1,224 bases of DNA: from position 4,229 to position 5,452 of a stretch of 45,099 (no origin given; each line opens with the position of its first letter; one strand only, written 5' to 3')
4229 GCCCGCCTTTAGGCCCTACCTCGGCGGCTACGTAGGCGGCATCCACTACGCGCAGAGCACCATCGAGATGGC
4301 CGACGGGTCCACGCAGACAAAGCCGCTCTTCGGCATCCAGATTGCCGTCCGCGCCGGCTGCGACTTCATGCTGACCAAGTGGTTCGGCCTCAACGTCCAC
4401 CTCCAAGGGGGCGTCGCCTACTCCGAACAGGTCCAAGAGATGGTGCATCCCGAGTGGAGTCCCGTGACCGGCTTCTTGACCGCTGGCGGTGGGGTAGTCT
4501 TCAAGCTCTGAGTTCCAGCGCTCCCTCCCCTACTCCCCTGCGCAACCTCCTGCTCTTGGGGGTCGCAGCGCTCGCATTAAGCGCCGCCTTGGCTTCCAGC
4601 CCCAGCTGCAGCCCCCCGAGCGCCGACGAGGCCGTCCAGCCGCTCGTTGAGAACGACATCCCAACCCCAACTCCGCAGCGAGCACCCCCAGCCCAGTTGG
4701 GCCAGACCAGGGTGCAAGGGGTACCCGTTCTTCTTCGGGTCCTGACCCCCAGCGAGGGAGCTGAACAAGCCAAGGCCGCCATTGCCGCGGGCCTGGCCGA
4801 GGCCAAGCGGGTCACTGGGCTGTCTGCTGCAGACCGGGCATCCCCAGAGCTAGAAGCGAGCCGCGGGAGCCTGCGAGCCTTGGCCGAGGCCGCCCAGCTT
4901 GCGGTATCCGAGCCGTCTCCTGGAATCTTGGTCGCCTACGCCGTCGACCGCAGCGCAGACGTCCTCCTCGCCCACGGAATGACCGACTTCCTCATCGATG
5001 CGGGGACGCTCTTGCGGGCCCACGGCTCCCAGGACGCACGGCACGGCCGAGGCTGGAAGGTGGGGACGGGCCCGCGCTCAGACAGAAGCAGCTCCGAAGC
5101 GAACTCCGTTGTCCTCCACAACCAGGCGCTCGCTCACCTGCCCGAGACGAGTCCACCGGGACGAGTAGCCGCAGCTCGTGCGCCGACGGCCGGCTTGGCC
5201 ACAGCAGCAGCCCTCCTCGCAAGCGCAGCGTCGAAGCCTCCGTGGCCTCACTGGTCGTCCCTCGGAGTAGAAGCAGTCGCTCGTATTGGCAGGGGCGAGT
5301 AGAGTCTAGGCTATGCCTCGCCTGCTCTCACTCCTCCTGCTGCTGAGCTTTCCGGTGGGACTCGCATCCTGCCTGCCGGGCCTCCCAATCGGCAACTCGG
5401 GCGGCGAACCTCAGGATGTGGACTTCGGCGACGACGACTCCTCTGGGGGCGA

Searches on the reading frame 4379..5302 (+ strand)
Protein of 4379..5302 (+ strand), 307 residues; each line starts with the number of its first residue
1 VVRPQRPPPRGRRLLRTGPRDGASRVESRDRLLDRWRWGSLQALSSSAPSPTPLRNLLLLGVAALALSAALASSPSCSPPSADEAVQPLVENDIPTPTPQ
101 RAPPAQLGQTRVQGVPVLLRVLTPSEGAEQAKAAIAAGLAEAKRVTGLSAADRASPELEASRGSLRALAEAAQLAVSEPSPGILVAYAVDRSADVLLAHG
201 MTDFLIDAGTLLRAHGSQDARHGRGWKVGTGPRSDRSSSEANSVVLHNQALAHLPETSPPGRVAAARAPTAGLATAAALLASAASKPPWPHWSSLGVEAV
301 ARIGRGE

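Call 38: search_protein_families(library=pfam, proteins=[window:4379-5302:+], max_evalue=0.00001)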
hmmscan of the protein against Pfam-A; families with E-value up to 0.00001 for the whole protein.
window:4379-5302:+ (307 aa): 1 family
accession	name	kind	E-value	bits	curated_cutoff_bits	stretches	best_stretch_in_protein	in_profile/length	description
PF02424.20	ApbE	-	5.5e-06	26.5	25.6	1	182-247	130-188/266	ApbE family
